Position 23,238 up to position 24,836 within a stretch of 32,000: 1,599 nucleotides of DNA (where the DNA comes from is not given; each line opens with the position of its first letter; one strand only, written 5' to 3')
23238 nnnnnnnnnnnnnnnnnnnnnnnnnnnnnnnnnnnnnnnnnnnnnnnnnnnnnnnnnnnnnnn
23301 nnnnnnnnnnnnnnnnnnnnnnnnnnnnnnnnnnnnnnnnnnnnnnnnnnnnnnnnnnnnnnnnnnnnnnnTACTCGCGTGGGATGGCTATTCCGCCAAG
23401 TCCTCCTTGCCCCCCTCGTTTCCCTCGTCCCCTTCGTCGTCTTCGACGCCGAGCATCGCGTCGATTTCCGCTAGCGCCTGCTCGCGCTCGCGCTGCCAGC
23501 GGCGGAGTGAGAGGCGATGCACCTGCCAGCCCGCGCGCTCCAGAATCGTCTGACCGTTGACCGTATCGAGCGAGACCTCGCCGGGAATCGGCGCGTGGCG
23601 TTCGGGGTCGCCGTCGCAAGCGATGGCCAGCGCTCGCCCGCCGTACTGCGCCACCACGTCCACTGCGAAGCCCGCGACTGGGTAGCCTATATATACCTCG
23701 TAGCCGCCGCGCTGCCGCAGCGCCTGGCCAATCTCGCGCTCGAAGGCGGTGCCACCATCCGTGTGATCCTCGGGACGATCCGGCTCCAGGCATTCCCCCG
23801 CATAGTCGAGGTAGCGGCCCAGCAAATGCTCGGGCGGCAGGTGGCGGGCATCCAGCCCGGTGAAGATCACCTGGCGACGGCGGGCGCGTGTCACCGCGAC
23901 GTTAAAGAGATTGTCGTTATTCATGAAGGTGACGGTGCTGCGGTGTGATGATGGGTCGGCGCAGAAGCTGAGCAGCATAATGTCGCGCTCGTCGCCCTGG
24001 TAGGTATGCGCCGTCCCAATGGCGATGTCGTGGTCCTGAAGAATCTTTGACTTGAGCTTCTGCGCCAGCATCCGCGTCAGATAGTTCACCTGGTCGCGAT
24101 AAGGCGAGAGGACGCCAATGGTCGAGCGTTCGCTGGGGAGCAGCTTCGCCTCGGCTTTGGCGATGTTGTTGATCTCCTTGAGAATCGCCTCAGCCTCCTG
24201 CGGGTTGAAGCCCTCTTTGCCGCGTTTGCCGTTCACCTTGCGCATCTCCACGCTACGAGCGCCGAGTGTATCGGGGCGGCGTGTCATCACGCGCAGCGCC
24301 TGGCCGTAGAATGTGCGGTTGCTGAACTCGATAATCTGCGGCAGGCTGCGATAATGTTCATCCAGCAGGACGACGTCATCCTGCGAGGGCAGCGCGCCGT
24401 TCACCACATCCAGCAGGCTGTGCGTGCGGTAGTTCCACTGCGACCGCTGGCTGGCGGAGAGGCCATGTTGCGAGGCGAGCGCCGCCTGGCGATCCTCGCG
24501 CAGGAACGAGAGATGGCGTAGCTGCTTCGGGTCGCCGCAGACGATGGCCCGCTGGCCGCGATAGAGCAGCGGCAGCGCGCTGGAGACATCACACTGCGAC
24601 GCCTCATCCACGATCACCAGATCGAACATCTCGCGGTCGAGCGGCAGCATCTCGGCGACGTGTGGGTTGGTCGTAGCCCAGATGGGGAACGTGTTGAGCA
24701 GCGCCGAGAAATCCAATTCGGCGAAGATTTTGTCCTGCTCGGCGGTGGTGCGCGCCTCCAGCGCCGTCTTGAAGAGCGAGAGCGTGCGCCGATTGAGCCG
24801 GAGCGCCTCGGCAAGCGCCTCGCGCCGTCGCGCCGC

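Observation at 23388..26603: Stand-alone SF1 helicase fused to a Vsr/DUF559-like nuclease fold: candidate single-gene defence protein with a degenerate nuclease motif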

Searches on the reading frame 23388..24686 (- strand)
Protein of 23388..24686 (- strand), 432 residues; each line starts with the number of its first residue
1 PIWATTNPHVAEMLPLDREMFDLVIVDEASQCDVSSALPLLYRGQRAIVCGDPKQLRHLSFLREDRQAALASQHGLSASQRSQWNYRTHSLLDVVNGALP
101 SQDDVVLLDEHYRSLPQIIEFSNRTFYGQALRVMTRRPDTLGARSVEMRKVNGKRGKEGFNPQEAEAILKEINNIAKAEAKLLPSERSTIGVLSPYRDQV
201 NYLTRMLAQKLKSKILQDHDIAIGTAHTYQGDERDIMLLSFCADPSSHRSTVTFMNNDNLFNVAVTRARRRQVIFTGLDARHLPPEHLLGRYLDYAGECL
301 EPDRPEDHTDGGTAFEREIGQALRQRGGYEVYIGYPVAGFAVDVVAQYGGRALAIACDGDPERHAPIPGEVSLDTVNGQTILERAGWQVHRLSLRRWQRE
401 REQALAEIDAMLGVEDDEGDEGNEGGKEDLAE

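Call 29: search_dna_similar(query=window:23388-24686:-, collection=plasmids, mode=protein, max_rows=40, max_evalue=1e-10)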
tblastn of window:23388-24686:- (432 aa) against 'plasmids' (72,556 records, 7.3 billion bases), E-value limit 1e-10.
Records with a match: 541; places in all: 544; records where one place covers at least 80% of the query: 464.
Best place of each record, by identity: <60% 541.
By first word of the organism name: Klebsiella 230; Ralstonia 107; Acinetobacter 38; Rhizobium 22; Nostoc 13; Raoultella 10; Variovorax 5; Streptomyces 5; Mesorhizobium 5; Vibrio 5; and 69 more.
By predicted mobility (MOB-suite, as given by PLSDB): conjugative 210; non-mobilizable 176; mobilizable 155.
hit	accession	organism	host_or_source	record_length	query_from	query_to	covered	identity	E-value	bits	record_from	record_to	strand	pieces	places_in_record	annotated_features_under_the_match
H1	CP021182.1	Rhizorhabdus wittichii DC-6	activated sludge of a wastewater ...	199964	1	412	95%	33.7%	3e-40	160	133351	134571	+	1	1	hypothetical protein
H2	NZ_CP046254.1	Sphingobium sp. CAP-1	cell culture,activated sludge of ...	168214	1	412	95%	33.5%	4e-40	160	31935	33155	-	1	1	DUF3320 domain-containing protein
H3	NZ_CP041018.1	Sphingobium fuliginis ATCC 27551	cell culture,Water of rice field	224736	1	412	95%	33.5%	4e-40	160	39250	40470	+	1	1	DUF3320 domain-containing protein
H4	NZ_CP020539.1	Sphingobium herbicidovorans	cell culture,soil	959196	1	412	95%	33.1%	3e-40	160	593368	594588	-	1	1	DUF3320 domain-containing protein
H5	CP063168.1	Variovorax paradoxus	-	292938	1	408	94%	33.3%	2e-40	161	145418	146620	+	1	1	AAA family ATPase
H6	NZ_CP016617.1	Microvirga ossetica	Vicia alpestris,cell culture,nodules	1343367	1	391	91%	34.4%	2e-42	167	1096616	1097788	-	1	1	none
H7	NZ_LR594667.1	Variovorax sp. SRS16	linuron-contaminated soil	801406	1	412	95%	32.2%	4e-39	157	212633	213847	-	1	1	AAA domain-containing protein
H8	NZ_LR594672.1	Variovorax sp. PBL-E5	linuron-contaminated soil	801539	1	412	95%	32.2%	4e-39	157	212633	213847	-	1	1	AAA domain-containing protein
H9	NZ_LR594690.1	Variovorax sp. WDL1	linuron-contaminated soil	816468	1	412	95%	32.2%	4e-39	157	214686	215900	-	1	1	AAA domain-containing protein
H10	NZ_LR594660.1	Variovorax sp. PBL-H6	linuron-contaminated soil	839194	1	412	95%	32.2%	4e-39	157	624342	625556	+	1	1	AAA domain-containing protein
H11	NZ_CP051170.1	Ralstonia pseudosolanacearum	Whole organism,potato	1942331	1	408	94%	31.9%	4e-38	154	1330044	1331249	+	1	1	none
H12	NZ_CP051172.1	Ralstonia pseudosolanacearum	Whole organism,potato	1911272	1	408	94%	31.8%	1e-37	153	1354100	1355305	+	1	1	none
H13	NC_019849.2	Sinorhizobium meliloti GR4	-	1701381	1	405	94%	32.0%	4e-42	166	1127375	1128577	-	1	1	none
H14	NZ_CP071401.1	Rhizobium leguminosarum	lentil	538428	1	405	94%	32.0%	1e-40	162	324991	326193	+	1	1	AAA domain-containing protein | hypothetical protein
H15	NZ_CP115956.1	Ralstonia pseudosolanacearum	Solanum tuberosum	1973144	1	408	94%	31.4%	8e-37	150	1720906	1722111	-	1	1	none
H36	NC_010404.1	Acinetobacter baumannii AYE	-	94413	1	411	95%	29.7%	4e-37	151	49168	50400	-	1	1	AAA domain-containing protein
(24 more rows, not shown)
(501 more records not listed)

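Call 30: search_dna_similar(query=window:23388-24686:-, collection=plasmids, mode=protein, max_rows=60, max_evalue=1e-10, rows=spread)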
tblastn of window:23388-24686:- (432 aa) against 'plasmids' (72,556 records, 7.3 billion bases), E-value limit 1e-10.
Records with a match: 541; places in all: 544; records where one place covers at least 80% of the query: 464.
Best place of each record, by identity: <60% 541.
By first word of the organism name: Klebsiella 230; Ralstonia 107; Acinetobacter 38; Rhizobium 22; Nostoc 13; Raoultella 10; Variovorax 5; Streptomyces 5; Mesorhizobium 5; Vibrio 5; and 69 more.
By predicted mobility (MOB-suite, as given by PLSDB): conjugative 210; non-mobilizable 176; mobilizable 155.
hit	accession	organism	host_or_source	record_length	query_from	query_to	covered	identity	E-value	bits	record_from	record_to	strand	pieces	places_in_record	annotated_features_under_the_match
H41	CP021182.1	Rhizorhabdus wittichii DC-6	activated sludge of a wastewater ...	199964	1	412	95%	33.7%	3e-40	160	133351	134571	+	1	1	hypothetical protein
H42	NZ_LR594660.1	Variovorax sp. PBL-H6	linuron-contaminated soil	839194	1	412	95%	32.2%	4e-39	157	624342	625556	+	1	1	AAA domain-containing protein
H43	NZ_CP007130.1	Gemmatirosa kalamazoonensis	-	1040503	1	412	91%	31.5%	1e-11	96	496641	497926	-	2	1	record has no annotation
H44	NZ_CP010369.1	Acinetobacter nosocomialis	Homo sapiens,excreted bodily substance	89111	1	411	95%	29.7%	4e-37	151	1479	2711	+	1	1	none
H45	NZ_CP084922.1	Acinetobacter pittii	Groundwater from ...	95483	1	411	95%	29.7%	4e-37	151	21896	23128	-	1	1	none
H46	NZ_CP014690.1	Gluconobacter albidus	water kefir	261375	10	412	93%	30.0%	1e-20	102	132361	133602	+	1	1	DUF3320 domain-containing protein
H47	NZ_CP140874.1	Rhizobium beringeri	Trifolium pratense,whole organism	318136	10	404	91%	29.9%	2e-25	116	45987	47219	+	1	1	DUF3320 domain-containing protein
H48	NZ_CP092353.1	Rhizobium sp. C104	Cell culture,nodule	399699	10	397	90%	29.4%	2e-26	119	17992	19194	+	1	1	DUF3320 domain-containing protein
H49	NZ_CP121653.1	Rhizobium sp. CB3171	Calliandra calothyrsus,cell culture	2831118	1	412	95%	27.1%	2e-24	113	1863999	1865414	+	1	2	record has no annotation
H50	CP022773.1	Ralstonia solanacearum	Solanum tuberosum,single cell,Potato ...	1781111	1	403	93%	27.2%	2e-20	101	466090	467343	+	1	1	helicase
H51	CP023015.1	Ralstonia solanacearum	Solanum tuberosum,single cell,Potato ...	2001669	1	403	93%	27.2%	2e-20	101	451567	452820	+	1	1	helicase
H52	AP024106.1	Ralstonia solanacearum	-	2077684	1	403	93%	27.2%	2e-20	101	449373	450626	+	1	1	hypothetical protein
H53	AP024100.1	Ralstonia solanacearum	-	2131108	1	403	93%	27.2%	2e-20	101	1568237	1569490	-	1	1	hypothetical protein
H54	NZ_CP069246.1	Ralstonia pseudosolanacearum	Arachis hypogaea,tissue sample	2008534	1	403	93%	27.0%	5e-20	100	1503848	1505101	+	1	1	none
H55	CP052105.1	Ralstonia solanacearum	tomato,cell culture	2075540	1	403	93%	27.0%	6e-20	100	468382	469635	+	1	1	none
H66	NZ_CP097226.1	Klebsiella pneumoniae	Homo sapiens,respiratory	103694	11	408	92%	26.3%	7e-19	97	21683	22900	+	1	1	hhe: DUF4011 domain-containing anti-phage protein Hhe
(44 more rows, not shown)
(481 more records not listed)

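Call 31: get_annotated_region(hit=H66, flank=6000)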
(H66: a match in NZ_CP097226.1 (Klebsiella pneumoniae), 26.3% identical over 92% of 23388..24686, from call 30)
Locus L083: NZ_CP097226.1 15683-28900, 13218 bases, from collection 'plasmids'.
description: Klebsiella pneumoniae strain 11 plasmid p103.7, complete sequence
organism: Klebsiella pneumoniae (NCBI taxid 573)
taxonomy: Bacteria; Pseudomonadota; Gammaproteobacteria; Enterobacterales; Enterobacteriaceae; Klebsiella; Klebsiella pneumoniae
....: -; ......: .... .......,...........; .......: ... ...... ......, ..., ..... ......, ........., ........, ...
typing (MOB-suite, as given by PLSDB): conjugative; replicon IncFIB; relaxase MOBF,MOBF; mating-pair formation MPF_F
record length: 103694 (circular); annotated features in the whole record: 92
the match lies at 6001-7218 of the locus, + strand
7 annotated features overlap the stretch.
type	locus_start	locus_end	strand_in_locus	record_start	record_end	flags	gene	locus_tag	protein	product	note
CDS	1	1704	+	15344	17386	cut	-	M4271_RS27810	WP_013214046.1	DUF262 domain-containing protein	-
CDS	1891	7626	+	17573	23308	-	hhe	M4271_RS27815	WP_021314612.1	DUF4011 domain-containing anti-phage protein Hhe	GO:0051607 - defense response to virus [Evidence IEA]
CDS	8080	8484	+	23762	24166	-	-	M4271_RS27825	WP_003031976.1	transposase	GO:0006313 - DNA transposition [Evidence IEA]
CDS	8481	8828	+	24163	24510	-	tnpB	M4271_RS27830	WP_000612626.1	IS66 family insertion sequence element accessory protein TnpB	-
CDS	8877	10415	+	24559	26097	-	-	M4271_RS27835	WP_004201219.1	IS66-like element ISKpn24 family transposase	GO:0006313 - DNA transposition [Evidence IEA]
CDS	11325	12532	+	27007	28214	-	-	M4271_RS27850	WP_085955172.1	IS3 family transposase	-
CDS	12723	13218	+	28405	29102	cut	-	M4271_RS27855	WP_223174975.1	IS1 family transposase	-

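Call 32: get_annotated_region(hit=H2, flank=6000)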
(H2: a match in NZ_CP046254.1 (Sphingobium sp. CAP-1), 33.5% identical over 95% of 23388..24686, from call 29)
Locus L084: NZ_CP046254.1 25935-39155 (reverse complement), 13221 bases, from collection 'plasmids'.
description: Sphingobium sp. CAP-1 plasmid p1, complete sequence
organism: Sphingobium sp. CAP-1 (NCBI taxid 2676077)
taxonomy: Bacteria; Pseudomonadota; Alphaproteobacteria; Sphingomonadales; Sphingomonadaceae; Sphingobium; Sphingobium sp. CAP-1
host: -; source: cell culture,activated sludge of wastewater treatment plants; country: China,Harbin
typing (MOB-suite, as given by PLSDB): conjugative; replicon rep_cluster_647; relaxase MOBP; mating-pair formation MPF_T
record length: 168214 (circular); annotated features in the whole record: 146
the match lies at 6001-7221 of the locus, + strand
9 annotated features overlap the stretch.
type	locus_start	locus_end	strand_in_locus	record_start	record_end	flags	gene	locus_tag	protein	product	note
CDS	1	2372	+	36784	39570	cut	-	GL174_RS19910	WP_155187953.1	BPTD_3080 family restriction endonuclease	-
CDS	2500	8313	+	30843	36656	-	-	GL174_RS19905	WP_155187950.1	DUF3320 domain-containing protein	-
CDS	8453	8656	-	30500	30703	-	-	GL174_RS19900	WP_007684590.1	hypothetical protein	-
CDS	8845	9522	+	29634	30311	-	-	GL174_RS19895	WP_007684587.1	hypothetical protein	-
CDS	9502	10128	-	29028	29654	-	-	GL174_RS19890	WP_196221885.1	DUF6088 family protein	-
CDS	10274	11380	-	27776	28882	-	-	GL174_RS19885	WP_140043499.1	relaxase/mobilization nuclease domain-containing protein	-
CDS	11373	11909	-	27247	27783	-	-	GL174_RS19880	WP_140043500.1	plasmid mobilization relaxosome protein MobC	-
CDS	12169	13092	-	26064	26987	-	-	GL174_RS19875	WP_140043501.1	ParB/RepB/Spo0J family partition protein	GO:0007059 - chromosome segregation [Evidence IEA]; GO:0000910 - cytokinesis [Evidence IEA]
CDS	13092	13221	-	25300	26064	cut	-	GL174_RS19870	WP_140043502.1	ParA family protein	-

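Call 33: get_annotated_region(hit=H36, flank=6000)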
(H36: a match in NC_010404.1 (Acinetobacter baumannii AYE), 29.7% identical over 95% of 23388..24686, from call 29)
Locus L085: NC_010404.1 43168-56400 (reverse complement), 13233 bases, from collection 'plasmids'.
description: Acinetobacter baumannii AYE plasmid p3ABAYE, complete sequence
organism: Acinetobacter baumannii AYE (NCBI taxid 509173)
taxonomy: Bacteria; Pseudomonadota; Gammaproteobacteria; Moraxellales; Moraxellaceae; Acinetobacter; Acinetobacter baumannii; Acinetobacter baumannii AYE
host: -; source: -; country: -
typing (MOB-suite, as given by PLSDB): mobilizable; replicon rep_cluster_639; relaxase MOBP
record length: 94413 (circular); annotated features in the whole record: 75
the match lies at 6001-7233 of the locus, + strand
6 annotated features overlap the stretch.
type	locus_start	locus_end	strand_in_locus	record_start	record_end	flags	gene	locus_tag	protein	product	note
CDS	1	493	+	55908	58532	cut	pglZ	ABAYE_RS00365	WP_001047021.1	BREX-1 system phosphatase PglZ type A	-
CDS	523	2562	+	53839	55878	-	brxL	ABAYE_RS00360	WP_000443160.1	protease Lon-related BREX system protein BrxL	GO:0008150 - biological_process [Evidence IEA]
CDS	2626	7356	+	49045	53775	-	-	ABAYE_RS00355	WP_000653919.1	AAA domain-containing protein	-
CDS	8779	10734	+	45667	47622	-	-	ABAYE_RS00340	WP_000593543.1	AAA family ATPase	-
CDS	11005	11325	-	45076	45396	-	-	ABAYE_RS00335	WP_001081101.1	type II toxin-antitoxin system Phd/YefM family antitoxin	-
CDS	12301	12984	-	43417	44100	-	-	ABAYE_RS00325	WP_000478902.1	hypothetical protein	-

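Call 39: search_protein_families(library=pfam, proteins=[L083:1891-7626:+, L084:2500-8313:+, L085:2626-7356:+], max_evalue=0.01)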
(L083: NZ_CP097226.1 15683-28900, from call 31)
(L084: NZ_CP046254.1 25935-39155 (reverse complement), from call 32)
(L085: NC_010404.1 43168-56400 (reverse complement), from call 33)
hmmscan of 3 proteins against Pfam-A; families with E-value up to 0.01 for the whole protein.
L083:1891-7626:+ (1911 aa): 14 families
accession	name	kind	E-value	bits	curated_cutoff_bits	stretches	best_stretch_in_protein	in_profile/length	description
PF13195.11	DUF4011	-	1.6e-37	129.4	22.2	1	30-308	1-158/158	Protein of unknown function (DUF4011)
PF18741.7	MTES_1575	-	4.1e-37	126.6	38.2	1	1683-1780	1-96/96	REase_MTES_1575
PF13086.12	AAA_11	-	6.2e-17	62.6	27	2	1378-1420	212-254/257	AAA domain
PF13087.12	AAA_12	-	9.9e-12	45.3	27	1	1455-1637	19-193/195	AAA domain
PF13245.12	AAA_19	-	4.7e-09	37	25.1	1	430-491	1-64/134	AAA domain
PF13604.12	AAA_30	-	3.8e-08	33.7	27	1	428-489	4-67/191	AAA domain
PF00580.27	UvrD-helicase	-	1e-05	25.8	23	1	436-620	10-181/271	UvrD/REP helicase N-terminal domain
PF04480.18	DUF559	-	2.7e-05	24.4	20.6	1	1724-1780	55-108/109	Protein of unknown function (DUF559)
PF01443.25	Viral_helicase1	-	0.00014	22.2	21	0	443-514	1-68/228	Viral superfamily 1 RNA helicase core domain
PF01580.24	FtsK_SpoIIIE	-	0.00058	19.8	24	1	429-466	27-65/221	FtsK/SpoIIIE family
PF13401.12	AAA_22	-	0.00062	20.5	27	0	441-575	6-129/130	AAA domain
PF04851.21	ResIII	-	0.0021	18.4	22.5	1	440-495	23-80/164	Type III restriction enzyme, res subunit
PF20720.3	nSTAND3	-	0.0061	16.7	27.2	0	441-514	18-95/155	Novel STAND NTPase 3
PF00270.35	DEAD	-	0.0075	16.5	26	0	430-532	4-107/167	DEAD/DEAH box helicase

L084:2500-8313:+ (1937 aa): 12 families
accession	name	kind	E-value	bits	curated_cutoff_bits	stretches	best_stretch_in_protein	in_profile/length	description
PF18741.7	MTES_1575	-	2.4e-29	101.7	38.2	1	1481-1574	1-96/96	REase_MTES_1575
PF13086.12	AAA_11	-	7.2e-16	59.2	27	2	487-591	2-107/257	AAA domain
PF13087.12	AAA_12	-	1.1e-13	51.7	27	1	1271-1437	17-191/195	AAA domain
PF13604.12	AAA_30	-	1.1e-10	42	27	1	487-552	2-69/191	AAA domain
PF13245.12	AAA_19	-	2.9e-09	37.6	25.1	1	493-556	3-68/134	AAA domain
PF11784.13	DUF3320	-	1.7e-08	34.7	25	1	1786-1833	2-49/50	Protein of unknown function (DUF3320)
PF04480.18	DUF559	-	6e-06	26.5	20.6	1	1481-1574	17-108/109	Protein of unknown function (DUF559)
PF01443.25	Viral_helicase1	-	7.7e-05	23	21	0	505-534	2-32/228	Viral superfamily 1 RNA helicase core domain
PF13191.12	AAA_16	-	0.00037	21.5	32.6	1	500-606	24-129/167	AAA ATPase domain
PF20720.3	nSTAND3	-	0.0043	17.2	27.2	0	493-544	9-60/155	Novel STAND NTPase 3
PF05127.21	NAT10_TcmA_helicase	-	0.0046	17.3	22.7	0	505-560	1-57/176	RNA cytidine acetyltransferase NAT10/TcmA, helicase domain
PF04851.21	ResIII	-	0.0078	16.6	22.5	0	490-535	7-59/164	Type III restriction enzyme, res subunit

L085:2626-7356:+ (1576 aa): 11 families
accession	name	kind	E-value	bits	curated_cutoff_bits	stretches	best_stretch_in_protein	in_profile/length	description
PF18741.7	MTES_1575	-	6.6e-32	109.9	38.2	1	1440-1533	1-96/96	REase_MTES_1575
PF13087.12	AAA_12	-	1.3e-20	74.2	27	1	1214-1397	4-191/195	AAA domain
PF13086.12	AAA_11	-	1.9e-18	67.6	27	2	443-610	2-147/257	AAA domain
PF13604.12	AAA_30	-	1.3e-11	45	27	1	443-505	2-66/191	AAA domain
PF13245.12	AAA_19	-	5.6e-09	36.7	25.1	1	447-508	1-64/134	AAA domain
PF04851.21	ResIII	-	1.9e-06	28.3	22.5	1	445-583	6-147/164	Type III restriction enzyme, res subunit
PF05127.21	NAT10_TcmA_helicase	-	1.1e-05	25.8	22.7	1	461-545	1-82/176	RNA cytidine acetyltransferase NAT10/TcmA, helicase domain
PF01443.25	Viral_helicase1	-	0.00017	21.9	21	0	461-493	2-35/228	Viral superfamily 1 RNA helicase core domain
PF04480.18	DUF559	-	0.0002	21.6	20.6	1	1451-1524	31-99/109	Protein of unknown function (DUF559)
PF00270.35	DEAD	-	0.00089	19.5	26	1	445-535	2-99/167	DEAD/DEAH box helicase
PF20720.3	nSTAND3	-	0.0035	17.5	27.2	1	459-549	19-113/155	Novel STAND NTPase 3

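Call 86: search_solved_structures(query=L083:6901-7260:+, max_evalue=10, show_alignments=3)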
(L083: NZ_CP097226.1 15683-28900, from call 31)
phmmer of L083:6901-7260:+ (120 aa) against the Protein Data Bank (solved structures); distinct sequences matched with E-value up to 10: 6.
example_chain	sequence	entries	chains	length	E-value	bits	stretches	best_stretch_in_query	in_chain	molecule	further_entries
3hrl_A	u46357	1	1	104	0.013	18.8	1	55-114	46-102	Endonuclease-Like Protein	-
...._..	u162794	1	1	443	0.3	14.3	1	61-102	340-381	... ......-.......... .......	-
9i05_Xi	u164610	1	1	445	0.3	14.3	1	61-102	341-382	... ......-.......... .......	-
2ycd_A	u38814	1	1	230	0.82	12.9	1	56-112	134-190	GLUTATHIONE S-TRANSFERASE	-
3lq7_A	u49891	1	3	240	0.9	12.8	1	56-112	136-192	Glutathione S-transferase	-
2jmv_A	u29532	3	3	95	2.3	11.5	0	42-65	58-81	Scytovirin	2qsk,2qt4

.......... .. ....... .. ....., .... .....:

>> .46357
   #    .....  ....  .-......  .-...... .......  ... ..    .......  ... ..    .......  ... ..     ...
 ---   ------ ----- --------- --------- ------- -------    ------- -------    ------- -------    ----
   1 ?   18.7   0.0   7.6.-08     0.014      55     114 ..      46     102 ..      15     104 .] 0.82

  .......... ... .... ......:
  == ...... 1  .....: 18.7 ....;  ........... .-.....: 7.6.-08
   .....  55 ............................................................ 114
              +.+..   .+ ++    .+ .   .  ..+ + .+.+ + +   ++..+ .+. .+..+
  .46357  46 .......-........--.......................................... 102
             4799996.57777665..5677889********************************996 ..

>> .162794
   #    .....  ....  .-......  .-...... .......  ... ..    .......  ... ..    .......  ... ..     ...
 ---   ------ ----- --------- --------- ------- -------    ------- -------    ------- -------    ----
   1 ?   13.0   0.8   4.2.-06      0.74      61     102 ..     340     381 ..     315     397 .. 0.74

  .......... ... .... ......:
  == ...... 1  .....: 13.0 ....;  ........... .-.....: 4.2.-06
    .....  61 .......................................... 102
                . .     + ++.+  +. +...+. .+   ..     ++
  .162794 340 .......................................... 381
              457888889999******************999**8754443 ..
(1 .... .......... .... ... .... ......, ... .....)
